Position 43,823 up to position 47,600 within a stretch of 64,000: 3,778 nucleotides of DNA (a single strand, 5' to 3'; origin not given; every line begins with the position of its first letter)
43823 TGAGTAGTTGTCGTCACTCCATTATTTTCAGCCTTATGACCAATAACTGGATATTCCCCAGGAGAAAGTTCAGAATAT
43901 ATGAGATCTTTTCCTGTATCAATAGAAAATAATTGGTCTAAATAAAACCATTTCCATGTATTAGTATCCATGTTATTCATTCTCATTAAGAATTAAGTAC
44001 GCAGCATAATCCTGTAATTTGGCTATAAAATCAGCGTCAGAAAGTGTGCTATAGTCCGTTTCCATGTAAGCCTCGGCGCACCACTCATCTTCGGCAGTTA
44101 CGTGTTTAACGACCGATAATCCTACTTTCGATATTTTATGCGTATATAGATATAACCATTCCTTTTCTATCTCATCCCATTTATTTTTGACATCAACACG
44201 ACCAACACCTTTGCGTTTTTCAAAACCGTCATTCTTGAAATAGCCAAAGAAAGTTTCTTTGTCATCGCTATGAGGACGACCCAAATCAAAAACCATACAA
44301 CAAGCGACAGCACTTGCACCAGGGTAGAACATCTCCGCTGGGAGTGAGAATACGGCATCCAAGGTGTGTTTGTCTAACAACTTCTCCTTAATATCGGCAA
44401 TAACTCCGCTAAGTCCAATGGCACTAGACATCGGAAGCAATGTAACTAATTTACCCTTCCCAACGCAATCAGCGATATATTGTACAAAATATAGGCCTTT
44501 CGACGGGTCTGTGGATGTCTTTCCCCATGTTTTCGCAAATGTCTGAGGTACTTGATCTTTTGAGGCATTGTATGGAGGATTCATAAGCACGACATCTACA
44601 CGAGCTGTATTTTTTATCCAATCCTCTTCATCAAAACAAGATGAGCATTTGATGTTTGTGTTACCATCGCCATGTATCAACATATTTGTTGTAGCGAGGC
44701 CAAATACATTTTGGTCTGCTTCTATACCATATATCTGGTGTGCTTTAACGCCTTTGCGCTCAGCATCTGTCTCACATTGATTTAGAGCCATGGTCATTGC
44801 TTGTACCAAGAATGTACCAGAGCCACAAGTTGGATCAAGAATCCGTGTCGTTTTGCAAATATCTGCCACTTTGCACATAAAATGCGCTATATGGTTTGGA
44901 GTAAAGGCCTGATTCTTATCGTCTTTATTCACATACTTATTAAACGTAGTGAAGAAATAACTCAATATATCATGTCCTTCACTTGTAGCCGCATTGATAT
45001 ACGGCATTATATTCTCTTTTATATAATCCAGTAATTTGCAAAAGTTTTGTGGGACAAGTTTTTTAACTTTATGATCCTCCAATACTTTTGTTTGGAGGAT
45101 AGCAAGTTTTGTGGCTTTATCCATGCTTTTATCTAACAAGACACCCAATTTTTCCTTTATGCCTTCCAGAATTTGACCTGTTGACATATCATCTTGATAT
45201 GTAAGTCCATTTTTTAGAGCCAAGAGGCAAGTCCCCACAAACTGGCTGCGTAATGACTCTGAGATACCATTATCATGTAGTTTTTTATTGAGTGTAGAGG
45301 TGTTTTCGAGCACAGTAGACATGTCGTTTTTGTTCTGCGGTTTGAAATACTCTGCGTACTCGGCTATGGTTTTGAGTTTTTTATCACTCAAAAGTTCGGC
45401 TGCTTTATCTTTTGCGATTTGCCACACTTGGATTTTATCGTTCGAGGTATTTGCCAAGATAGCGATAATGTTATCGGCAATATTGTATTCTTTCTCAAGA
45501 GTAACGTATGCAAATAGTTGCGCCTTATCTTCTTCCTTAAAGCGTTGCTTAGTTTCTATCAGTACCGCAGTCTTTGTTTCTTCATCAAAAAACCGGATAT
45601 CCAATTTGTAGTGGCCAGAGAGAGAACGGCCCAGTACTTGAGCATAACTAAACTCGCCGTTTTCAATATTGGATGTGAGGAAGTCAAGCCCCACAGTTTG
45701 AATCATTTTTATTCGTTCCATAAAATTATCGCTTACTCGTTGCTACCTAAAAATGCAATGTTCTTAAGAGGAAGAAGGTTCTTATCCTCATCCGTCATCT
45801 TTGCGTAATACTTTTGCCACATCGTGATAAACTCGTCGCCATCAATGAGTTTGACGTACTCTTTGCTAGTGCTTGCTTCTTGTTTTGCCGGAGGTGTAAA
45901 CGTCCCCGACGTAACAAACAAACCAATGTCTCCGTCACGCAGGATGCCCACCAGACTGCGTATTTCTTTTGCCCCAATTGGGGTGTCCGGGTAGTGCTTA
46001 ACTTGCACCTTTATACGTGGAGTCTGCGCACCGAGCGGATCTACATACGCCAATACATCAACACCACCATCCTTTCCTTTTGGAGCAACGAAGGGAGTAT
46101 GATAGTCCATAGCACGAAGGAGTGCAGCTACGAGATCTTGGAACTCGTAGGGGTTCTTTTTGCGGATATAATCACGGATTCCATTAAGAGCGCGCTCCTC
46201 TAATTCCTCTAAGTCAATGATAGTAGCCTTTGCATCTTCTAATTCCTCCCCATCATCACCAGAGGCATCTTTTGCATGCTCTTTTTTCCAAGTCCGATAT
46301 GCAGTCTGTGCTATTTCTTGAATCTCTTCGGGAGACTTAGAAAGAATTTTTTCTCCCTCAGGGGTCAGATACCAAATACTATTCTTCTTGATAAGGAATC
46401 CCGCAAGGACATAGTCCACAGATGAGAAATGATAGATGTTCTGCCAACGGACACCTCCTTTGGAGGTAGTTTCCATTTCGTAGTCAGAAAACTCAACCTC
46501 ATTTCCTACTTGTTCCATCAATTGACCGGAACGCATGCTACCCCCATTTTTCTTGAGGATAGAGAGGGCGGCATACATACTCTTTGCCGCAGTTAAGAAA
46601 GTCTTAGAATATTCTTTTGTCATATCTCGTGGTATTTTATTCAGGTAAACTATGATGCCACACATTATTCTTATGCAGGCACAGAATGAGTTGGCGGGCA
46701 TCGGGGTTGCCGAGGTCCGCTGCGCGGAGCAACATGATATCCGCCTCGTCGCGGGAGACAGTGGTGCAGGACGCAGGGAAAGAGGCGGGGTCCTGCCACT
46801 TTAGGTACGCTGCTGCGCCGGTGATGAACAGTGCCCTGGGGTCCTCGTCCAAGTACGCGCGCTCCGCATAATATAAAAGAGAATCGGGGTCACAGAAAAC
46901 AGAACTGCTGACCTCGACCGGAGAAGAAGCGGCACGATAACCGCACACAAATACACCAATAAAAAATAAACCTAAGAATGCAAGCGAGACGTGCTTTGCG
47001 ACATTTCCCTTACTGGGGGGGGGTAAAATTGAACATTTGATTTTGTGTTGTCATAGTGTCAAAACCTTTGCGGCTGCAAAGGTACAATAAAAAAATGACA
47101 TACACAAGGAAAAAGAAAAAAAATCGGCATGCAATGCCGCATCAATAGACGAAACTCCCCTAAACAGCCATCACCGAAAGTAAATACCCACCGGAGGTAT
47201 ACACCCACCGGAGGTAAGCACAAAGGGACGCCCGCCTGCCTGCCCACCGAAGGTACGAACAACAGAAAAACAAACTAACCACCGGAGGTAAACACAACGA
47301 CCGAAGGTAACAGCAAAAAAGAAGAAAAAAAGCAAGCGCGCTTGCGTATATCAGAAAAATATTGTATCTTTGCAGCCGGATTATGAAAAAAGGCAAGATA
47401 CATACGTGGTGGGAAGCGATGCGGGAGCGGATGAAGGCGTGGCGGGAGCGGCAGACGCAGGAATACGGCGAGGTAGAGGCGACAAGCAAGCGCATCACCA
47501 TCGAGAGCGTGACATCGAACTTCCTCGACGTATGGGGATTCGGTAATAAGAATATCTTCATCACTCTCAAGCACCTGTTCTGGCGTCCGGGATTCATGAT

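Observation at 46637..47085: C9 homopolymer uncouples an ATG from its lipoprotein signal peptide and ORF: candidate slipped-strand phase switch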

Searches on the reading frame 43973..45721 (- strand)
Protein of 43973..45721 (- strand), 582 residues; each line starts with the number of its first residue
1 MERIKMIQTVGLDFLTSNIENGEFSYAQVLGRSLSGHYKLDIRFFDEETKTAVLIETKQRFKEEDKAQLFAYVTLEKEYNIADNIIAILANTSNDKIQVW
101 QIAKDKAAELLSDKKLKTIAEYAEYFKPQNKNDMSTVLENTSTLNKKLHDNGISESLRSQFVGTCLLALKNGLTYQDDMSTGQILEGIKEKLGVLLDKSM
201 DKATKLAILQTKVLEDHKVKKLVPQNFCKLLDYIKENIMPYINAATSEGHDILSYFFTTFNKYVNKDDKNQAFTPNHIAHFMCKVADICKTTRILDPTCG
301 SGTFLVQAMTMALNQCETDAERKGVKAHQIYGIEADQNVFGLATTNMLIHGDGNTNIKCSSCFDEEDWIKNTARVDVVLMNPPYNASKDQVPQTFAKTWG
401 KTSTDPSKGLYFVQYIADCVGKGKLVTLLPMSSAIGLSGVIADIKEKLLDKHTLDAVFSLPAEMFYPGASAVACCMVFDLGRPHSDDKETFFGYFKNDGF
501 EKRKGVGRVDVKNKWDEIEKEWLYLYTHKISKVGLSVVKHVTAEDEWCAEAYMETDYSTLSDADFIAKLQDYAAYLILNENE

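Call 13: search_protein_families(library=pfam, proteins=[window:43973-45721:-], max_evalue=0.01)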
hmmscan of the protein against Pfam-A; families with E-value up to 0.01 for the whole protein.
window:43973-45721:- (582 aa): 5 families
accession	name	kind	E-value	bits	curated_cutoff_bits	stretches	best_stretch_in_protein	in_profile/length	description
PF02384.22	N6_Mtase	-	1.7e-33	116.8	20.4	1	260-551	14-285/311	N-6 DNA Methylase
PF01170.24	UPF0020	-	7.8e-12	45.7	22.3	1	276-389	14-136/197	RMKL-like, methyltransferase domain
PF20473.4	MmeI_Mtase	-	7.9e-06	25.7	27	1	285-350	14-85/259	MmeI, DNA-methyltransferase domain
PF07669.17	Eco57I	-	0.00074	20.1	25.3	1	363-460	59-165/171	Eco57I restriction-modification methylase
PF01555.25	N6_N4_Mtase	-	0.009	16.4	26.7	0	231-338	132-214/221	DNA methylase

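Call 24: search_protein_families(library=padloc, proteins=[window:43973-45721:-], max_evalue=0.001)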
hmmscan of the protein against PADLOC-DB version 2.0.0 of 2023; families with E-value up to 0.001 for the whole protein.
window:43973-45721:- (582 aa): 40 families (the best 25 are shown)
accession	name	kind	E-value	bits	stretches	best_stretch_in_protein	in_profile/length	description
PDLC03608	REase_MTase_IIG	-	2e-64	216.3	1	100-577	132-610/614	Type IIG restriction enzyme-methyltransferase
PDLC03602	REase_MTase_IIG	-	1.2e-47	160.9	1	235-574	290-616/637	Type IIG restriction enzyme-methyltransferase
PDLC03619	REase_MTase_IIG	-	2.7e-39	133.3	1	340-578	2-247/274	Type IIG restriction enzyme-methyltransferase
PDLC03021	MTase_I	-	2.7e-38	130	1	177-504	75-398/491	Type I methyltransferase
PDLC03616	REase_MTase_IIG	-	3.1e-28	96.6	1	235-537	354-650/721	Type IIG restriction enzyme-methyltransferase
PDLC03025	MTase_I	-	2.1e-26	90.8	1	210-483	105-374/569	Type I methyltransferase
PDLC04134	mad2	-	4e-22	76.7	1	266-503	267-467/492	mads_2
PDLC03026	MTase_I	-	7.1e-21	72.9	1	266-478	139-352/487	Type I methyltransferase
PDLC03027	MTase_I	-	1e-19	68.6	1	251-492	140-377/810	Type I methyltransferase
PDLC03031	MTase_I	-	1.8e-17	60.9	1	256-478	172-401/834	Type I methyltransferase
PDLC03022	MTase_I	-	1.3e-16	58.2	1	242-485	155-411/857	Type I methyltransferase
PDLC03035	MTase_I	-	6e-16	56.1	1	215-484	115-391/653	Type I methyltransferase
PDLC03218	MTase_II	-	2.1e-13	47.7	1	266-387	261-385/532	Type II methyltransferase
PDLC03018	MTase_I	-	2.7e-13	47.2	2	212-321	255-358/749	Type I methyltransferase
PDLC03029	MTase_I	-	5.9e-13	46.1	1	269-390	176-297/661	Type I methyltransferase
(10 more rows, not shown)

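Call 64: find_encoding_contigs(protein=window:43973-45721:-, flank=6000, max_places=10)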
Protein window:43973-45721:- (582 aa): 16 contigs read that carry it; 10 places shown.
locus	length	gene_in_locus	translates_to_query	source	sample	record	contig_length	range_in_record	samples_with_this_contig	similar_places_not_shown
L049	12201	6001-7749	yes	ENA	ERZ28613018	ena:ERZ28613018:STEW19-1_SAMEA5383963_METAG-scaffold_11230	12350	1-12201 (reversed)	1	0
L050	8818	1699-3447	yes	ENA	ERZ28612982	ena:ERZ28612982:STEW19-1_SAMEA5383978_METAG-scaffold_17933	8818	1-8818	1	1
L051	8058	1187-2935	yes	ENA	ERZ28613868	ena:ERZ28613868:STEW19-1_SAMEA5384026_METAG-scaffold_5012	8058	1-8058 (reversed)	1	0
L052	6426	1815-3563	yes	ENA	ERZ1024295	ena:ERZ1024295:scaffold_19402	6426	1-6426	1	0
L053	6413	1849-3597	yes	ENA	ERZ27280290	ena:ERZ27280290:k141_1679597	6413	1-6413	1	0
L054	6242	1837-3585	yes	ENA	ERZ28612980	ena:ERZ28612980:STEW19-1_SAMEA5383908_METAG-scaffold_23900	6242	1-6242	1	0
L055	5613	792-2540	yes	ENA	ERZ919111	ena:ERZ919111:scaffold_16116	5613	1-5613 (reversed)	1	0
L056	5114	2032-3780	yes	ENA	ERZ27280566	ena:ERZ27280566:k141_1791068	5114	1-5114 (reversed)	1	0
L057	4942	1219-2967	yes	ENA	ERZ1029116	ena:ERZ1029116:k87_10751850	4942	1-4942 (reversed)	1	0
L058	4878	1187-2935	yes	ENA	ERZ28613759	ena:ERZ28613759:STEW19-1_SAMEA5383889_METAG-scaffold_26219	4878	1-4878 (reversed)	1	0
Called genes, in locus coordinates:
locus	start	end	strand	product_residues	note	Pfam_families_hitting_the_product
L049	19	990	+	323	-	PF00535:Glycos_transf_2, PF10111:Glyco_tranf_2_2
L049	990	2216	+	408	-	-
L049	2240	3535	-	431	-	PF09411:PagL (weak)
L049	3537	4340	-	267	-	PF12412:DUF3667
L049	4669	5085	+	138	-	-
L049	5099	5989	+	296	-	PF14338:Mrr_N (weak), PF04471:Mrr_cat, PF22722:NA-iREase1 (weak)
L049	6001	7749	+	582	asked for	PF02384:N6_Mtase, PF01170:UPF0020, PF20473:MmeI_Mtase (faint)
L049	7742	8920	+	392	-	PF01420:Methylase_S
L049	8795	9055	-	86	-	-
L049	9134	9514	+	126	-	-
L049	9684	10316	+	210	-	PF13392:HNH_3 (weak)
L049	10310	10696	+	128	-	-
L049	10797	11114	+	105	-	-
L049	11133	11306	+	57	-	-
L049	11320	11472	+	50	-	-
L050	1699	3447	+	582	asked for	PF02384:N6_Mtase, PF01170:UPF0020, PF20473:MmeI_Mtase (faint)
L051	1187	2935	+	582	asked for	PF02384:N6_Mtase, PF01170:UPF0020, PF20473:MmeI_Mtase (faint)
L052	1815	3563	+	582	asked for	PF02384:N6_Mtase, PF01170:UPF0020, PF20473:MmeI_Mtase (faint)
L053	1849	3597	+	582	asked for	PF02384:N6_Mtase, PF01170:UPF0020, PF20473:MmeI_Mtase (faint)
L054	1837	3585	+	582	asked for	PF02384:N6_Mtase, PF01170:UPF0020, PF20473:MmeI_Mtase (faint)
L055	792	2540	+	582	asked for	PF02384:N6_Mtase, PF01170:UPF0020, PF20473:MmeI_Mtase (faint)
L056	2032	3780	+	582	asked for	PF02384:N6_Mtase, PF01170:UPF0020, PF20473:MmeI_Mtase (faint)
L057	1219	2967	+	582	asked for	PF02384:N6_Mtase, PF01170:UPF0020, PF20473:MmeI_Mtase (faint)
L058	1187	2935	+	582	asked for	PF02384:N6_Mtase, PF01170:UPF0020, PF20473:MmeI_Mtase (faint)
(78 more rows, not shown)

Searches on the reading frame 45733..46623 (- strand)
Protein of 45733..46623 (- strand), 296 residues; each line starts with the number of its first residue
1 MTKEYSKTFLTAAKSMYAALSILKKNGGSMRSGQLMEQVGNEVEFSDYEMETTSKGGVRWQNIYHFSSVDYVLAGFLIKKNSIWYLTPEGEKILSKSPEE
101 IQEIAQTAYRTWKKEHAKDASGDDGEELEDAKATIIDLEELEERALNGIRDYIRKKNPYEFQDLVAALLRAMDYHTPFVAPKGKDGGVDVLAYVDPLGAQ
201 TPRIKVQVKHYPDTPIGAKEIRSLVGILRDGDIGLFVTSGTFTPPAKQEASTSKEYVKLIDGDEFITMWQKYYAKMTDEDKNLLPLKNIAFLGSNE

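Call 13: search_protein_families(library=pfam, proteins=[window:45733-46623:-], max_evalue=0.01)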
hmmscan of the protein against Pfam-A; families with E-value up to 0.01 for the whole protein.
window:45733-46623:- (296 aa): 3 families
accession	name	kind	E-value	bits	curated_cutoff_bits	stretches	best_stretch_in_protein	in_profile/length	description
PF04471.18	Mrr_cat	-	4.8e-25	88.3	21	1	154-268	2-114/115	Restriction endonuclease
PF22722.2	NA-iREase1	-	3.6e-07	30.6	27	1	165-266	5-105/106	NACHT-associated inactive Restriction Endonuclease 1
PF14338.12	Mrr_N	-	4e-07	30.5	29.5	1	15-95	4-86/87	Mrr N-terminal domain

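Call 24: search_protein_families(library=padloc, proteins=[window:45733-46623:-], max_evalue=0.001)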
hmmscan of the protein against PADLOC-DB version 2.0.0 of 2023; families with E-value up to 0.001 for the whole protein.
window:45733-46623:- (296 aa): 7 families
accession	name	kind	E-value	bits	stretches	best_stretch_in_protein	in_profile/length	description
PDLC04819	PDC-S02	-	1.7e-45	153.7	1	117-289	161-326/334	-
PDLC04815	PDC-S02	-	2.4e-30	104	1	104-292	152-341/346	-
PDLC04806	PDC-S02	-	1.2e-19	68.8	1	141-288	170-319/324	-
PDLC04796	PDC-S02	-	1.8e-15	54.8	1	126-284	213-372/390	-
PDLC03657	mREase_IV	-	3e-12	44.5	1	121-267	135-289/317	Type IV methyl-directed restriction enzyme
PDLC03203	mREase_II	-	8.5e-10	36.4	1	99-278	196-380/393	Type II methyl-directed restriction enzyme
PDLC03206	mREase_II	-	9.2e-08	29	1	171-268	294-395/434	Type II methyl-directed restriction enzyme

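Call 68: find_encoding_contigs(protein=window:45733-46623:-, flank=2500, max_places=10)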
Protein window:45733-46623:- (296 aa): 23 contigs read that carry it; 8 places shown.
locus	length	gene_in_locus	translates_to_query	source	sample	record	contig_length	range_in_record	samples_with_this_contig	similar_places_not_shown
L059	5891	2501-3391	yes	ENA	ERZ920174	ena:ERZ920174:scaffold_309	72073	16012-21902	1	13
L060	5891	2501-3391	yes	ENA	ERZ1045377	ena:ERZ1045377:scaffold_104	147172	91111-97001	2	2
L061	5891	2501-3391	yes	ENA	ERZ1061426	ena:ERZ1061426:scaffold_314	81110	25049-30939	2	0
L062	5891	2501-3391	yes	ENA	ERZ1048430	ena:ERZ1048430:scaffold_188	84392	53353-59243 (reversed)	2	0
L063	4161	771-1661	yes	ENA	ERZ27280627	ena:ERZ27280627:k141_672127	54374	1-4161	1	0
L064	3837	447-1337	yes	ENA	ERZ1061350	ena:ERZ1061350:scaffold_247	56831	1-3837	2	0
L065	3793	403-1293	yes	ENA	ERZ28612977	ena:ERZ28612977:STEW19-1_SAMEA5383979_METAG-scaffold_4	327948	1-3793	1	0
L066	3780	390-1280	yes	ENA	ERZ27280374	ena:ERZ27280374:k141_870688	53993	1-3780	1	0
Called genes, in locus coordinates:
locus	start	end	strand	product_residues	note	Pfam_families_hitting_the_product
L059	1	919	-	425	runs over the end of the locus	PF09411:PagL (weak)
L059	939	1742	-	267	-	PF12412:DUF3667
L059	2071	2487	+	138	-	-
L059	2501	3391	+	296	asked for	PF14338:Mrr_N (weak), PF04471:Mrr_cat, PF22722:NA-iREase1 (weak)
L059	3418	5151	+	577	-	PF02384:N6_Mtase, PF01170:UPF0020, PF20473:MmeI_Mtase (faint)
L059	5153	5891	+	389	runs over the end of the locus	PF01420:Methylase_S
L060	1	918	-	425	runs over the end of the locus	PF09411:PagL (weak)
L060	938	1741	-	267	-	PF12412:DUF3667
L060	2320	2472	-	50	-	-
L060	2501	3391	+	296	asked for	PF14338:Mrr_N (weak), PF04471:Mrr_cat, PF22722:NA-iREase1 (weak)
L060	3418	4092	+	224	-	-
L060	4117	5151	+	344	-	PF02384:N6_Mtase, PF01170:UPF0020, PF20473:MmeI_Mtase (weak)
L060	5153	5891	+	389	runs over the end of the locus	PF01420:Methylase_S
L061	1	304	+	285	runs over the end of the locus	PF00165:HTH_AraC (faint), PF12833:HTH_18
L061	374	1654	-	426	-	PF00464:SHMT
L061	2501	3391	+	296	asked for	PF14338:Mrr_N (weak), PF04471:Mrr_cat, PF22722:NA-iREase1 (weak)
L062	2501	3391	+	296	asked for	PF14338:Mrr_N (weak), PF04471:Mrr_cat, PF22722:NA-iREase1 (weak)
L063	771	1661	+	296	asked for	PF14338:Mrr_N (weak), PF04471:Mrr_cat, PF22722:NA-iREase1 (weak)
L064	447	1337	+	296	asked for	PF14338:Mrr_N (weak), PF04471:Mrr_cat, PF22722:NA-iREase1 (weak)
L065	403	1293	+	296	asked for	PF14338:Mrr_N (weak), PF04471:Mrr_cat, PF22722:NA-iREase1 (weak)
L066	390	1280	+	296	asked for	PF14338:Mrr_N (weak), PF04471:Mrr_cat, PF22722:NA-iREase1 (weak)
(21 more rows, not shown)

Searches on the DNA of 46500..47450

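Call 50: search_rna_families(source=window, start=46500, end=47450, threshold=evalue, max_evalue=1)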
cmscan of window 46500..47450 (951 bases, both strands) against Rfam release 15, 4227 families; matches with E-value up to 1: 0.
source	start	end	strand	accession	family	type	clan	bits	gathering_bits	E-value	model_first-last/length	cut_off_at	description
